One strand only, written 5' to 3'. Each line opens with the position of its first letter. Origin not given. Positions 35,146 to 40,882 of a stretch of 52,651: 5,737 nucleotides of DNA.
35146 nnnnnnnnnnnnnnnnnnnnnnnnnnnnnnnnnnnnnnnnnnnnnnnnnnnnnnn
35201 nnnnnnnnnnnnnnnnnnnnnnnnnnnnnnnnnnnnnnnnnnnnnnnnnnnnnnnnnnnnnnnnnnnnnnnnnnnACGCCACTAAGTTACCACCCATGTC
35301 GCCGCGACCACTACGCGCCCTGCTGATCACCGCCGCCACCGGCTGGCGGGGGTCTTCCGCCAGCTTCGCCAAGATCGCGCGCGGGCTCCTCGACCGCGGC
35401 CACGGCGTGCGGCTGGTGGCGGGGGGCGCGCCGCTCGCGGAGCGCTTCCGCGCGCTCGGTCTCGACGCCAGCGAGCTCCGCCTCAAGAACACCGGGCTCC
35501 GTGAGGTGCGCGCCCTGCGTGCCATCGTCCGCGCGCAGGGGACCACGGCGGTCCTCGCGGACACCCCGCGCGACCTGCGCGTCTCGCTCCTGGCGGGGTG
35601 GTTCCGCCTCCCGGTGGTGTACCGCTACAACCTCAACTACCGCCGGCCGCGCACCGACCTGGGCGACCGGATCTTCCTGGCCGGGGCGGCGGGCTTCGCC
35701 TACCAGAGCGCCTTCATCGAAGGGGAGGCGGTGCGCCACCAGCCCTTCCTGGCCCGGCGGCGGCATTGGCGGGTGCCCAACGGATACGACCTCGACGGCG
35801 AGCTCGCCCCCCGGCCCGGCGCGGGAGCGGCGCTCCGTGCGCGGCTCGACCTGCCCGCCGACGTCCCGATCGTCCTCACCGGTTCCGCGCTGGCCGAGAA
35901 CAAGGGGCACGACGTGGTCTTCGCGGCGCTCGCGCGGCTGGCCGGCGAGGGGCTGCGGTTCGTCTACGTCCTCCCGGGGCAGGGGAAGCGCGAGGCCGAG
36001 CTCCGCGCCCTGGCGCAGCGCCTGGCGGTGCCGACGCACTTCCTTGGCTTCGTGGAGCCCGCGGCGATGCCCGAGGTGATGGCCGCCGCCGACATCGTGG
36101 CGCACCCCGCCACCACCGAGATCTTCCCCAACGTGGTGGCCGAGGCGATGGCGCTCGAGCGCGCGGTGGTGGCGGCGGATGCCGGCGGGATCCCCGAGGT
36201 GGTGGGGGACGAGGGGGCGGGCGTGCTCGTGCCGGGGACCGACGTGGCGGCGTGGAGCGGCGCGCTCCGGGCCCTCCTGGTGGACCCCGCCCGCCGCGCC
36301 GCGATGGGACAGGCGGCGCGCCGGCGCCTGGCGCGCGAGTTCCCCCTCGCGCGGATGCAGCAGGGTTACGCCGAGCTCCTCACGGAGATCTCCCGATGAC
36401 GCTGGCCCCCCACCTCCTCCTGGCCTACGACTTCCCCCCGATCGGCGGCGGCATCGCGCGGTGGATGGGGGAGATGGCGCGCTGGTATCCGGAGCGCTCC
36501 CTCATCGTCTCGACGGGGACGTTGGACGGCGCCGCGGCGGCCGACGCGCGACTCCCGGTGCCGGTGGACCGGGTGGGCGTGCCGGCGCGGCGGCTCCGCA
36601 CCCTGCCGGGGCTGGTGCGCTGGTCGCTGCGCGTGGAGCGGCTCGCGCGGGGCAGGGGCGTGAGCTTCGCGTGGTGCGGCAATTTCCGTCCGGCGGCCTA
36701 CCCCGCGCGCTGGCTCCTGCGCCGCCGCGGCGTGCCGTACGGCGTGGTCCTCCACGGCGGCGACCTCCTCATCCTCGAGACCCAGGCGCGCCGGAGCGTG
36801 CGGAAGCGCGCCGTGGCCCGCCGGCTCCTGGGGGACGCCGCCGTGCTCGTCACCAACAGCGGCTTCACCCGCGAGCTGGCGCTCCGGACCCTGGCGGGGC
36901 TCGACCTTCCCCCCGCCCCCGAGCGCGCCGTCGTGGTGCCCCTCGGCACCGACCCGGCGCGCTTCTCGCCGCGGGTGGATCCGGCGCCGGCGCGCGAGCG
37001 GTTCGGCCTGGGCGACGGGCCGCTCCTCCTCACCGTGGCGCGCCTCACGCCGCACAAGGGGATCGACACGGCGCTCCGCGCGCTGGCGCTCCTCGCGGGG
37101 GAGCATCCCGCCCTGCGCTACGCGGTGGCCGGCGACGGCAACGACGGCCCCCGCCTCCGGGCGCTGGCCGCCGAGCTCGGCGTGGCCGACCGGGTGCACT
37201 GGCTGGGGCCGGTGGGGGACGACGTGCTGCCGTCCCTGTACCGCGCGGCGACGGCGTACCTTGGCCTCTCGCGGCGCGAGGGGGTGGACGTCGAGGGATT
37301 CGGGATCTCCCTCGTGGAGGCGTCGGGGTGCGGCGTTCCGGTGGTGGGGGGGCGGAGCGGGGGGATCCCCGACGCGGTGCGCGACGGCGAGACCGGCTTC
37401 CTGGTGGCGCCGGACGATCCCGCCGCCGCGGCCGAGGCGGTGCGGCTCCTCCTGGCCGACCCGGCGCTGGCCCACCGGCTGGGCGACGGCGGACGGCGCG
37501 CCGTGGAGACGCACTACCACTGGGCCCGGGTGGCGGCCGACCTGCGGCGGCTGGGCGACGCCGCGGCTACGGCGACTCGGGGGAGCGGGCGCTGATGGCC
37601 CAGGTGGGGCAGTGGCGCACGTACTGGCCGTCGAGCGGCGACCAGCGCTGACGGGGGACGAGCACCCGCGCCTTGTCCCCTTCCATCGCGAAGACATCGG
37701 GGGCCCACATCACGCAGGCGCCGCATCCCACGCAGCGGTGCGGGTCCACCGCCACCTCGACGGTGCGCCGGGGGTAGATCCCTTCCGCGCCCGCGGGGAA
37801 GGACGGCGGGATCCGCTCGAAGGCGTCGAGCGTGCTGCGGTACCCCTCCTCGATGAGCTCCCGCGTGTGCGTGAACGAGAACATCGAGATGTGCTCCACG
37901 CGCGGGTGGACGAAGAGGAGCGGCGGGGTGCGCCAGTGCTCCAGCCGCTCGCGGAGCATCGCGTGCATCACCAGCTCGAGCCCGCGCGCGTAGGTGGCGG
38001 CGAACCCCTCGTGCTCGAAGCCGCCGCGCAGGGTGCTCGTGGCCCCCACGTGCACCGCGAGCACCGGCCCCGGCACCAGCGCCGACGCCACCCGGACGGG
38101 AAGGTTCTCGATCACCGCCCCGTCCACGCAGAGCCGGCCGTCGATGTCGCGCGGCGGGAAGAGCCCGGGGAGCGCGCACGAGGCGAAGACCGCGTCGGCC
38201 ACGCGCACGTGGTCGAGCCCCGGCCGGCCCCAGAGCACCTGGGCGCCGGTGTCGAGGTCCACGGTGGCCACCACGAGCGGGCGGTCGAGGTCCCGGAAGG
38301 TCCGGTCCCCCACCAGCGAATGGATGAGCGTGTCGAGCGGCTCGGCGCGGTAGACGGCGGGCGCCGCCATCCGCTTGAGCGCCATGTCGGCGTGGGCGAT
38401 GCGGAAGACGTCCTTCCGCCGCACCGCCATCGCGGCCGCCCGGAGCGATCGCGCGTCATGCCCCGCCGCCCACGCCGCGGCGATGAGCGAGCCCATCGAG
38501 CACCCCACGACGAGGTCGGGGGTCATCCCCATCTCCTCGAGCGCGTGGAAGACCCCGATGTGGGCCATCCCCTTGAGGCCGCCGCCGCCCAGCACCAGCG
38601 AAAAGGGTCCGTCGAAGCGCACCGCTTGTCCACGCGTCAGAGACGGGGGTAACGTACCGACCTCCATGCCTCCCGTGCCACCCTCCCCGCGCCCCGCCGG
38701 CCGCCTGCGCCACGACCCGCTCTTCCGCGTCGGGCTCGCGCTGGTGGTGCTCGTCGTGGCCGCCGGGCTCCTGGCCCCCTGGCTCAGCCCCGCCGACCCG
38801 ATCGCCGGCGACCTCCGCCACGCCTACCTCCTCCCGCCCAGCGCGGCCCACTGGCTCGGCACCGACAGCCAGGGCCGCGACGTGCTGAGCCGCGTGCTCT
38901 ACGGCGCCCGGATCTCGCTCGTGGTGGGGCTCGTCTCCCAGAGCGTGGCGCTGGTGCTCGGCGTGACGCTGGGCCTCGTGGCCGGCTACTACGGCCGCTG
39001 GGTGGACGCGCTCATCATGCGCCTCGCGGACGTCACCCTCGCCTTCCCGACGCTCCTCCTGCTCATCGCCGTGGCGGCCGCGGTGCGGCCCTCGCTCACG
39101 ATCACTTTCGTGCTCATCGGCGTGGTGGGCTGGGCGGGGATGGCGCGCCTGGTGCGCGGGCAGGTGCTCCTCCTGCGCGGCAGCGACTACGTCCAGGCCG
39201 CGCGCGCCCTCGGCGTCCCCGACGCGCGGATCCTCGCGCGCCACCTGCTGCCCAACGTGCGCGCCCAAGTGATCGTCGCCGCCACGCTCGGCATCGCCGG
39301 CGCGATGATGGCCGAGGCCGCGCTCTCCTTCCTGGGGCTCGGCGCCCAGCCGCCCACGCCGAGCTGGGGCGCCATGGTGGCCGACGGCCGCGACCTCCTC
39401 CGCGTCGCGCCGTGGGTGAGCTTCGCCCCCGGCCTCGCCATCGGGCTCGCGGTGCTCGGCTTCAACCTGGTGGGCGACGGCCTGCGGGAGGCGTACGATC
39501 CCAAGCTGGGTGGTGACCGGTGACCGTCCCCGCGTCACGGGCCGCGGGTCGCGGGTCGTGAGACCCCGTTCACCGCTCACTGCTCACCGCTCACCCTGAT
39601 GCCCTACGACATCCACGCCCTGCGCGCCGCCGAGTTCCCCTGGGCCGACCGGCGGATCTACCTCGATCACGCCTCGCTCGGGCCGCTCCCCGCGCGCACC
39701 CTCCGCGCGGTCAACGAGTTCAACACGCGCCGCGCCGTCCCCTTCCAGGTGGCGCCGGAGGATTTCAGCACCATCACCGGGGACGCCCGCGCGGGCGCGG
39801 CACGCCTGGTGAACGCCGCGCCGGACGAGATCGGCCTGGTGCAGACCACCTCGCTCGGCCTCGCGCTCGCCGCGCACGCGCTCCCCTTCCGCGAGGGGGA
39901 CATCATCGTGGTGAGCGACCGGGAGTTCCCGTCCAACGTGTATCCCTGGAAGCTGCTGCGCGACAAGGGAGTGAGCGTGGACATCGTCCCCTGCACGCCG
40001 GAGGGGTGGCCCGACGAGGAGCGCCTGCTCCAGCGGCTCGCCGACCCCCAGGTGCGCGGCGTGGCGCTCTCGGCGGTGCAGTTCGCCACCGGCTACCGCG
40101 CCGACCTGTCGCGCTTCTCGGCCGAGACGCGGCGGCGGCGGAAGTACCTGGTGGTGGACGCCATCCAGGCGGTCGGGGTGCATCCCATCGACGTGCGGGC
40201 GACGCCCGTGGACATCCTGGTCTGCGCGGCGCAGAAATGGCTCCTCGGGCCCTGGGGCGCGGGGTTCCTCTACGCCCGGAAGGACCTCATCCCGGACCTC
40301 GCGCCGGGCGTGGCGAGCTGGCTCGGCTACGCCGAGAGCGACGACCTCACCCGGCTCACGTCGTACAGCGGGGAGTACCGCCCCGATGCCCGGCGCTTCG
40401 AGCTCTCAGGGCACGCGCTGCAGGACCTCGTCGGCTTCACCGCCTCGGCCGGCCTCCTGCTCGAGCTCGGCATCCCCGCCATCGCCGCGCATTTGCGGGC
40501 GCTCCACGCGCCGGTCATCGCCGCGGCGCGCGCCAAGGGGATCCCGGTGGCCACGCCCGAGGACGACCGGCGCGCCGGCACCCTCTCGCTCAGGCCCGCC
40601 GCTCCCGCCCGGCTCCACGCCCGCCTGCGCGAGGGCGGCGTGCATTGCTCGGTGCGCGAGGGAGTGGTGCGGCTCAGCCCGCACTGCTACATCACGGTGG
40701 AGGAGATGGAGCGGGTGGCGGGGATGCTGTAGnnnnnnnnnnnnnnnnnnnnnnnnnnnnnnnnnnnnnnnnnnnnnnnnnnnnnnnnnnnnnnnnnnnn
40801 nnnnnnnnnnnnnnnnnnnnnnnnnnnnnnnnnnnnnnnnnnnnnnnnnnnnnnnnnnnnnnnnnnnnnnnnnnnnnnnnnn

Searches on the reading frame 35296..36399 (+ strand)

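Call 8: search_protein_families(library=pfam, proteins=[window:35296-36399:+], max_evalue=0.01)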
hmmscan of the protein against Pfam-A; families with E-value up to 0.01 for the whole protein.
window:35296-36399:+ (367 aa): 4 families
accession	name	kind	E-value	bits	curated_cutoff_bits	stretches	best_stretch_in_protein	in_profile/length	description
PF00534.26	Glycos_transf_1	-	9.2e-31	107.1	26.4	1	181-344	6-172/172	Glycosyl transferases group 1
PF13692.12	Glyco_trans_1_4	-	2.6e-26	93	27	1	192-329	4-141/142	Glycosyl transferases group 1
PF13524.12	Glyco_trans_1_2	-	2.8e-07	31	25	1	242-349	27-133/144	Glycosyl transferase-like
PF13439.12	Glyco_transf_4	-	7.2e-06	26.6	28.5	1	19-167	3-169/170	Glycosyltransferase Family 4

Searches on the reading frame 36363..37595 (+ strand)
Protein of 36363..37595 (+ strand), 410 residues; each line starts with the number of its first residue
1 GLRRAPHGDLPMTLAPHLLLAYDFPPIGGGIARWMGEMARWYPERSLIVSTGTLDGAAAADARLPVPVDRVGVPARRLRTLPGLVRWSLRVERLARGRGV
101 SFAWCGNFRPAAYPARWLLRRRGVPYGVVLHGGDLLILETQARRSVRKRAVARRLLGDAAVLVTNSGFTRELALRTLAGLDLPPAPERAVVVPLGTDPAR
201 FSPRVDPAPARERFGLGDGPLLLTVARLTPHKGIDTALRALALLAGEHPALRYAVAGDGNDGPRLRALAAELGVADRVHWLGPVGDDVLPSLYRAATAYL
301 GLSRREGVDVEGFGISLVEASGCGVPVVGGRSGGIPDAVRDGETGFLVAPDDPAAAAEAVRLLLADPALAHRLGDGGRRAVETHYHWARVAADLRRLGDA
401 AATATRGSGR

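Call 8: search_protein_families(library=pfam, proteins=[window:36363-37595:+], max_evalue=0.01)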
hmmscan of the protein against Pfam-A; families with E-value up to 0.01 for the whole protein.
window:36363-37595:+ (410 aa): 6 families
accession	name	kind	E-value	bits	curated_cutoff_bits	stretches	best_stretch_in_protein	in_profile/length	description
PF00534.26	Glycos_transf_1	-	3.9e-40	137.6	26.4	1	217-379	13-171/172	Glycosyl transferases group 1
PF13692.12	Glyco_trans_1_4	-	9.1e-32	110.7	27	1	220-366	2-142/142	Glycosyl transferases group 1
PF13524.12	Glyco_trans_1_2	-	2.1e-12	47.6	25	1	247-394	11-142/144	Glycosyl transferase-like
PF13579.12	Glyco_trans_4_4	-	8.3e-11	42.9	29.7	1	29-195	1-158/158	Glycosyl transferase 4-like domain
PF13439.12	Glyco_transf_4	-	4.8e-09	36.9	28.5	1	29-200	2-170/170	Glycosyltransferase Family 4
PF20706.3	GT4-conflict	-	5.5e-07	29.3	26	1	196-394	172-385/385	Family 4 Glycosyltransferase in conflict systems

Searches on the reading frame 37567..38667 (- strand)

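Call 9: search_protein_families(library=pfam, proteins=[window:37567-38667:-], max_evalue=0.01)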
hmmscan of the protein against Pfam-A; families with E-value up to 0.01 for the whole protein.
window:37567-38667:- (366 aa): 6 families
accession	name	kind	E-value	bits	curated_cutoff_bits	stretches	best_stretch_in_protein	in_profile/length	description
PF01734.28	Patatin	-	9.8e-35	120.9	27.7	1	24-194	1-190/191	Patatin-like phospholipase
PF13370.11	Fer4_13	-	9.8e-09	36.2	24.5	1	307-358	1-56/58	4Fe-4S single cluster domain of Ferredoxin I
PF13459.11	Fer4_15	-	7e-06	27.1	22.4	1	305-337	1-34/66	4Fe-4S single cluster domain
PF12837.12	Fer4_6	-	0.001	19.4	25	1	305-320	2-17/24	4Fe-4S binding domain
PF00037.32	Fer4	-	0.0016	18.6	21.1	1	306-320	2-16/24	4Fe-4S binding domain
PF12797.12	Fer4_2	-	0.0075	16.6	24.5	0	306-320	4-18/22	4Fe-4S binding domain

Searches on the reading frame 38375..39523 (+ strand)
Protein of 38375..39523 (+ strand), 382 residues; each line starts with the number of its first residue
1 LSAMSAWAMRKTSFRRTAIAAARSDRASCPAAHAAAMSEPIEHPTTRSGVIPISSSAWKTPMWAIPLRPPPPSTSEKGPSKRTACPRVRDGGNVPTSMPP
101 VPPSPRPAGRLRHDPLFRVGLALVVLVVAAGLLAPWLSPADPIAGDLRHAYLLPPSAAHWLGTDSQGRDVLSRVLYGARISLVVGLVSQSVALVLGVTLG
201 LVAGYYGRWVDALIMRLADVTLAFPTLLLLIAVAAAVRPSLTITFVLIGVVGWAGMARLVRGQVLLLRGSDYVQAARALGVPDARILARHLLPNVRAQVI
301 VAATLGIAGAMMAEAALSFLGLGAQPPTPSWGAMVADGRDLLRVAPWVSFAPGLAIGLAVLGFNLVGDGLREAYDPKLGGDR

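Call 10: search_protein_families(library=pfam, proteins=[window:38375-39523:+], max_evalue=0.01)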
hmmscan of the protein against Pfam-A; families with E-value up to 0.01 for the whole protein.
window:38375-39523:+ (382 aa): 2 families
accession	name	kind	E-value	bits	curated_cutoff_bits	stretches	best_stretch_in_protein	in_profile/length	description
PF00528.27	BPD_transp_1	-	5.4e-31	108.2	26.4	1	196-378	1-182/184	Binding-protein-dependent transport system inner membrane component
PF12911.12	OppC_N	-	1.8e-07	31.4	23.9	1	110-155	9-53/53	N-terminal TM domain of oligopeptide transport permease C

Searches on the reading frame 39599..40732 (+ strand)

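Call 10: search_protein_families(library=pfam, proteins=[window:39599-40732:+], max_evalue=0.01)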
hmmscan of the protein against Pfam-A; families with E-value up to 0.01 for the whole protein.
window:39599-40732:+ (377 aa): 2 families
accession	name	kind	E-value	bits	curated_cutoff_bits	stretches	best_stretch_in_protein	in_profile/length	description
PF00266.25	Aminotran_5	-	1.6e-38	133.1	21.5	1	20-373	1-371/371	Aminotransferase class-V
PF22580.2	KYNU_C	-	0.00086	19.7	27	1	308-377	17-90/90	Kynureninase C-terminal domain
